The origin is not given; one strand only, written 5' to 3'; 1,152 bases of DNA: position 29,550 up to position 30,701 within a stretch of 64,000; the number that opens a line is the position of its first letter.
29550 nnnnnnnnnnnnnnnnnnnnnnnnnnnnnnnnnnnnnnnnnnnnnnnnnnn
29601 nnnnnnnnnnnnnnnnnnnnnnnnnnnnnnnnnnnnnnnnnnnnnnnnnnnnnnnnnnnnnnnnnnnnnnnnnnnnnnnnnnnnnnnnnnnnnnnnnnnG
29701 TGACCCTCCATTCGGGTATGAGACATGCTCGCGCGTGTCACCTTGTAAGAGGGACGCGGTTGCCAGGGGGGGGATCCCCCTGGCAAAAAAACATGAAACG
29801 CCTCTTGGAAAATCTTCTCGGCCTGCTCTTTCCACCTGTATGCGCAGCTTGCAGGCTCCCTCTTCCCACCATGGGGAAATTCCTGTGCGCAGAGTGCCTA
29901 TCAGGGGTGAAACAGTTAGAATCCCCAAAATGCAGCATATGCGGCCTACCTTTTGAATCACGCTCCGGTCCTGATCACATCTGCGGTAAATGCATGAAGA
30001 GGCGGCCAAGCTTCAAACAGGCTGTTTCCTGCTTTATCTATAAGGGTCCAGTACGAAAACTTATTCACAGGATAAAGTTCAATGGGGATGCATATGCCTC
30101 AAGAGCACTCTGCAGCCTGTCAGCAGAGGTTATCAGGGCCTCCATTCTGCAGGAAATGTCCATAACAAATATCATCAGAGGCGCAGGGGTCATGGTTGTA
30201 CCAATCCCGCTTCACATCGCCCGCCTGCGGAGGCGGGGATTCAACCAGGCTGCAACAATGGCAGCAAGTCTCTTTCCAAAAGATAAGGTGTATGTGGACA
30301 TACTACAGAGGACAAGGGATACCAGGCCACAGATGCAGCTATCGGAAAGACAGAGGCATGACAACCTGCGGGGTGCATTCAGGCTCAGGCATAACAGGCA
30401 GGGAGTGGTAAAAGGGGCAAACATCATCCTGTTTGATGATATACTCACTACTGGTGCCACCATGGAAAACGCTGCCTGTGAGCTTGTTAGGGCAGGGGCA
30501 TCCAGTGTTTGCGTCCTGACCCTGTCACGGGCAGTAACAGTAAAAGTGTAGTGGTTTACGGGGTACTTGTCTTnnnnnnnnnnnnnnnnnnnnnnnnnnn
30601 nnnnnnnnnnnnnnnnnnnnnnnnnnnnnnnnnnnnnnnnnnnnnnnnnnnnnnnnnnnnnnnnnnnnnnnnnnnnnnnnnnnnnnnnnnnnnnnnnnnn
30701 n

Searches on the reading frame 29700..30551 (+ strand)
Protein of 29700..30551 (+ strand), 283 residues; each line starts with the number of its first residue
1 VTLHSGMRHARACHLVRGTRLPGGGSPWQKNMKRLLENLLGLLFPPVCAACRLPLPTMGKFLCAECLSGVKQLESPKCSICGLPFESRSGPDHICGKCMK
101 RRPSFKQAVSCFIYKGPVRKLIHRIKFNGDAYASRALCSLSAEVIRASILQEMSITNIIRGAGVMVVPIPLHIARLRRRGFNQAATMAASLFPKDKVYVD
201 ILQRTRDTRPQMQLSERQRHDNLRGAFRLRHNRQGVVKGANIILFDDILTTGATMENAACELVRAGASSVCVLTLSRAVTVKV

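Call 3: search_protein_families(library=pfam, proteins=[window:29700-30551:+], max_evalue=0.1)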
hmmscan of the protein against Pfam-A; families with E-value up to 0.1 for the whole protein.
window:29700-30551:+ (283 aa): 3 families
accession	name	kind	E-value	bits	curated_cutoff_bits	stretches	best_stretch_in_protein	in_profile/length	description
PF18912.6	DZR_2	-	5.5e-11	42.6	27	1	39-99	1-56/56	Double zinc ribbon domain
PF00156.33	Pribosyltran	-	5.3e-07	29.5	26.3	1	174-273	34-121/158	Phosphoribosyl transferase domain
PF15609.12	PRTase_2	-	0.026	14.5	28.8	1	203-266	85-146/188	Phosphoribosyl transferase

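Call 4: search_protein_families(library=ncbifam, proteins=[window:29700-30551:+], max_evalue=0.1)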
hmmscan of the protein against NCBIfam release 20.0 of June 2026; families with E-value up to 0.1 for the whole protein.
window:29700-30551:+ (283 aa): 25 families
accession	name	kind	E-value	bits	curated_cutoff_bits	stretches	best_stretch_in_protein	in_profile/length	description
NF008616.0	PRK11595.1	equivalog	8e-39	133.4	304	1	45-278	5-226/227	DNA utilization protein GntX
TIGR00201.1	comF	subfamily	1.9e-30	106.2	233.55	1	78-277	1-190/190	ComF family protein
TIGR01251.1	ribP_PPkin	subfamily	1.3e-06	27.6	113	1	232-274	203-245/309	ribose-phosphate diphosphokinase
NF002320.0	PRK01259.1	subfamily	2.8e-05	23.6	297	1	235-273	210-248/316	ribose-phosphate diphosphokinase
NF002095.0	PRK00934.1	equivalog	3.1e-05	23.3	296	1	236-274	202-240/287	ribose-phosphate diphosphokinase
NF005537.0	PRK07199.1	subfamily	0.00013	21.2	322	1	233-273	205-245/301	ribose-phosphate diphosphokinase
NF002634.0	PRK02304.1-3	equivalog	0.00037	20.2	170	1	173-268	59-147/182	adenine phosphoribosyltransferase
NF002636.0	PRK02304.1-5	equivalog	0.00064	19.3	125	1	228-271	106-148/176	adenine phosphoribosyltransferase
NF006605.0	PRK09162.1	equivalog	0.00075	18.9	181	1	217-274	76-133/183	hypoxanthine-guanine phosphoribosyltransferase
NF002620.0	PRK02277.1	subfamily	0.001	18.8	115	1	234-275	136-177/201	orotate phosphoribosyltransferase-like protein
NF002686.0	PRK02458.1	equivalog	0.0013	18.3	506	1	235-271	214-250/323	ribose-phosphate diphosphokinase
NF002844.0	PRK03092.1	equivalog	0.0016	17.7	438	1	231-273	215-257/326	ribose-phosphate diphosphokinase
TIGR01367.1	pyrE_Therm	equivalog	0.0022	17.7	150.25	1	225-275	92-141/187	orotate phosphoribosyltransferase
TIGR01090.1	apt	equivalog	0.003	17.7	185.85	1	177-269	54-138/169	adenine phosphoribosyltransferase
TIGR01203.1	HGPRTase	equivalog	0.0063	16.3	150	1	212-275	58-121/167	hypoxanthine phosphoribosyltransferase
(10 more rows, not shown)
